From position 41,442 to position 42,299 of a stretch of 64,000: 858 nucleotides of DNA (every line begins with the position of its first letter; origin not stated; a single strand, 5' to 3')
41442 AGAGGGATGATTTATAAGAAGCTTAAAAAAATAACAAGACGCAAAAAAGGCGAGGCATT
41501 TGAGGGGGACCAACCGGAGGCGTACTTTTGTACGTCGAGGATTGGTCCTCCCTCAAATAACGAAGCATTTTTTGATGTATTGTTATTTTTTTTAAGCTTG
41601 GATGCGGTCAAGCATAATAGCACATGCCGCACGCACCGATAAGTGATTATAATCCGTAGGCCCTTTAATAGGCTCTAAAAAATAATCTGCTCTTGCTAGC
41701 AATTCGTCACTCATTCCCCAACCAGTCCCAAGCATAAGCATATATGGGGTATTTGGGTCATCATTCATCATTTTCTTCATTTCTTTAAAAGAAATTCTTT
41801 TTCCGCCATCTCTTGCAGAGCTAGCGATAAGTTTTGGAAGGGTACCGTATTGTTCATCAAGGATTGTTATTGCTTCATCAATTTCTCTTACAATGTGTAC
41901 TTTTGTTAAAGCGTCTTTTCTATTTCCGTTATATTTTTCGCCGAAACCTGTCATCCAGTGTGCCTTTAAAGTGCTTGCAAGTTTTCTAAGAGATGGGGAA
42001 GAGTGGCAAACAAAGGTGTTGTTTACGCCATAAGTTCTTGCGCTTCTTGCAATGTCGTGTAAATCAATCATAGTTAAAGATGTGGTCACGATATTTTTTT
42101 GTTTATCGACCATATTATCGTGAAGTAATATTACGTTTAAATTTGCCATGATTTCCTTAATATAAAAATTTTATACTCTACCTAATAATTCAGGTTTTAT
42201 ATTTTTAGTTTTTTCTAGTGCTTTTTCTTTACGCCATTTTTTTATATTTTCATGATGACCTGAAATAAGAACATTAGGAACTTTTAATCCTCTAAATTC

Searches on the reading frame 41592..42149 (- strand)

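Call 7: search_protein_families(library=pfam, proteins=[window:41592-42149:-], max_evalue=0.001)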
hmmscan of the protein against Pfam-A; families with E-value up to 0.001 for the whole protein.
window:41592-42149:- (185 aa): 1 family
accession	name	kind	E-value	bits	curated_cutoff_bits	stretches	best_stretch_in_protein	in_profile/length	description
PF09936.14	Methyltrn_RNA_4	-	5.6e-62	209.3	22.6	1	3-183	1-180/182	SAM-dependent RNA methyltransferase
